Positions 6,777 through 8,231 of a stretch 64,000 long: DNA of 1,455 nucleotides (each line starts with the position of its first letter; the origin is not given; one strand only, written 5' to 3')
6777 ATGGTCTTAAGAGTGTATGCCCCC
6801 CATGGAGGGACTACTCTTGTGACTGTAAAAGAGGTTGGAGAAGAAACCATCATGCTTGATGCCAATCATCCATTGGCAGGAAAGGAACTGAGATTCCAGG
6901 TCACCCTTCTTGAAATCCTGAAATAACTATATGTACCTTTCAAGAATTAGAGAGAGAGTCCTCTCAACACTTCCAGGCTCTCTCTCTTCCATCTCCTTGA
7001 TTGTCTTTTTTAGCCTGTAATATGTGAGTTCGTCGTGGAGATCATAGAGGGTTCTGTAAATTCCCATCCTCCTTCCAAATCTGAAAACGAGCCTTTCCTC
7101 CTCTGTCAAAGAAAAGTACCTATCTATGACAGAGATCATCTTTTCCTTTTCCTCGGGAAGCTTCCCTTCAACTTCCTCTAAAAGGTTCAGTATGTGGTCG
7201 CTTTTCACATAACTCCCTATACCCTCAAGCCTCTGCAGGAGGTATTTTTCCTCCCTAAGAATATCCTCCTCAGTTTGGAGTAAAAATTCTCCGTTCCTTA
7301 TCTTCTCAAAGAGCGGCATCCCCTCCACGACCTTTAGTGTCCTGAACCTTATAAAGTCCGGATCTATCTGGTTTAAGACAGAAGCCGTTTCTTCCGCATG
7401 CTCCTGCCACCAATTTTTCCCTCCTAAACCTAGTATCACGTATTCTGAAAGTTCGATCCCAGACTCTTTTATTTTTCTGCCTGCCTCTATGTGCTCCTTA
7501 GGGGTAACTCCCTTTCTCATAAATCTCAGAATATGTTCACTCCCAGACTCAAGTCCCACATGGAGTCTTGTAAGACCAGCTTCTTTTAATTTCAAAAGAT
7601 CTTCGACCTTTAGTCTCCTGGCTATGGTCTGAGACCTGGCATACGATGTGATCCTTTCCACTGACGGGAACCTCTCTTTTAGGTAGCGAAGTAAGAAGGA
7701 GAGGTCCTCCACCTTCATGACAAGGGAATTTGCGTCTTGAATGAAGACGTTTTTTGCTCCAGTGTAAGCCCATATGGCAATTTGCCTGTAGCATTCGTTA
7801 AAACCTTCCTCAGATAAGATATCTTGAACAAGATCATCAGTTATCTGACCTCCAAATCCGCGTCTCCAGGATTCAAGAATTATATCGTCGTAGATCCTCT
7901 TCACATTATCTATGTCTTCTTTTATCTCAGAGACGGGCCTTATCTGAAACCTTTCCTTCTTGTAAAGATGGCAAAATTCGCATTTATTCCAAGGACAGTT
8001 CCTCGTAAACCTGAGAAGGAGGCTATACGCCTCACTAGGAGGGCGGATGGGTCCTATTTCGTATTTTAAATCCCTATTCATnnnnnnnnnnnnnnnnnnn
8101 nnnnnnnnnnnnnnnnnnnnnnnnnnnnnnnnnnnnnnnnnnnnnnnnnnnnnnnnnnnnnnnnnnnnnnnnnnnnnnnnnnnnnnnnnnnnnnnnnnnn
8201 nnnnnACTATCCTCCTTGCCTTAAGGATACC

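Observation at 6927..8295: Unannotated 43-aa Arg/Lys-rich micro-protein translationally coupled to a CX4CX2C radical-SAM enzyme, divergent from an HDAC-family deacetylase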

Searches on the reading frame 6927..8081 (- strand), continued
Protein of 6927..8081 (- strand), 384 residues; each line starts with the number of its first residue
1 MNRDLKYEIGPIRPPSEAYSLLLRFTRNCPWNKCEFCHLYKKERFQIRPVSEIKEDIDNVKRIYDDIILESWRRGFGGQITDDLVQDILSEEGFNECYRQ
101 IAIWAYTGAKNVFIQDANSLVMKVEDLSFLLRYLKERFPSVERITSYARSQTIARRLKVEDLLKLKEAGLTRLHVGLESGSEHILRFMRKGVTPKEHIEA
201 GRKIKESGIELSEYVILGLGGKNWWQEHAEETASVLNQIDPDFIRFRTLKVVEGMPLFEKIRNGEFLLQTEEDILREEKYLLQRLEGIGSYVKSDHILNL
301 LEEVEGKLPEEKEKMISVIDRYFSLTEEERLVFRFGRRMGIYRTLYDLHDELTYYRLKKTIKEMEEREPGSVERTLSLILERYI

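Call 51: find_encoding_contigs(protein=P0108, flank=6000, max_places=2)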
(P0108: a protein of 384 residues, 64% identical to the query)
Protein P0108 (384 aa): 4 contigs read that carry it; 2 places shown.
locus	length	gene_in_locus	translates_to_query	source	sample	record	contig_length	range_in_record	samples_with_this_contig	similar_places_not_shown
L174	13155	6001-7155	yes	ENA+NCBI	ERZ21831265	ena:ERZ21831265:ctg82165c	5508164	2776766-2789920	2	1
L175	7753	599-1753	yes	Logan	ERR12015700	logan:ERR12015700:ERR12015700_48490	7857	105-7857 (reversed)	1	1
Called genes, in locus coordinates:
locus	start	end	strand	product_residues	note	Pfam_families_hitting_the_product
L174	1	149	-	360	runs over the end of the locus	PF02163:Peptidase_M50, PF00595:PDZ (weak), PF13180:PDZ_2, PF17820:PDZ_6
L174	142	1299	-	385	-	PF02670:DXP_reductoisom, PF08436:DXP_redisom_C, PF13288:DXPR_C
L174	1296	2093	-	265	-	PF01148:CTP_transf_1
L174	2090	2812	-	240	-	PF01255:Prenyltransf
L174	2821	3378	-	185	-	PF01765:RRF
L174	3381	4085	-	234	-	PF00696:AA_kinase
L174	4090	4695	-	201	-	PF00889:EF_TS, PF25025:EF-Ts_N (weak)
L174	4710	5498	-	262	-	PF00318:Ribosomal_S2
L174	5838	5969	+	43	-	-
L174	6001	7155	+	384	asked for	PF04055:Radical_SAM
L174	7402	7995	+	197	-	PF07998:Peptidase_M54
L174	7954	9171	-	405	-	PF03445:DUF294, PF10335:DUF294_C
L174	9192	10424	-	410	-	PF07690:MFS_1, PF00083:Sugar_tr (faint), PF06779:MFS_4, PF12832:MFS_1_like, PF07690:MFS_1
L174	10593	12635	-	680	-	PF14361:RsbRD_N, PF08447:PAS_3, PF00989:PAS, PF08448:PAS_4, PF13426:PAS_9, PF08447:PAS_3, PF13426:PAS_9, PF00196:GerE, +1 more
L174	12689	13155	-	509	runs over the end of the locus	PF00989:PAS (weak), PF13426:PAS_9 (weak), PF00512:HisKA, PF02518:HATPase_c, PF00072:Response_reg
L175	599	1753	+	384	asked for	PF04055:Radical_SAM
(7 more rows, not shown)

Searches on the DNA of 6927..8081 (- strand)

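Call 84: search_rna_families(sources=[L004, L006, L008, L010, L011, L031, L033], threshold=gathering)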
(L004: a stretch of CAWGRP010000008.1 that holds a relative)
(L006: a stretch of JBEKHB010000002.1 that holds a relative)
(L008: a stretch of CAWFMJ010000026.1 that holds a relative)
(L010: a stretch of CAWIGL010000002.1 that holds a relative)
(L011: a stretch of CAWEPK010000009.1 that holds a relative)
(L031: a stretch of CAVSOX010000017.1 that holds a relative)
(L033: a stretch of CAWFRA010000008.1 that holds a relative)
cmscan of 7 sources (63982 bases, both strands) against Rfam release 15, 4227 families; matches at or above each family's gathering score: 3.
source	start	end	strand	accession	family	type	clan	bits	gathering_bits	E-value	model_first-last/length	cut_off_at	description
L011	571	681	-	RF00059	TPP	Cis-reg; riboswitch;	-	64.1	54.3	2.8e-10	1-105/105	no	TPP riboswitch aptamer (THI element)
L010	430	538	-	RF00059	TPP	Cis-reg; riboswitch;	-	60.4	54.3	2.4e-09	1-105/105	no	TPP riboswitch aptamer (THI element)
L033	635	743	-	RF00059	TPP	Cis-reg; riboswitch;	-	60.2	54.3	2.6e-09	1-105/105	no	TPP riboswitch aptamer (THI element)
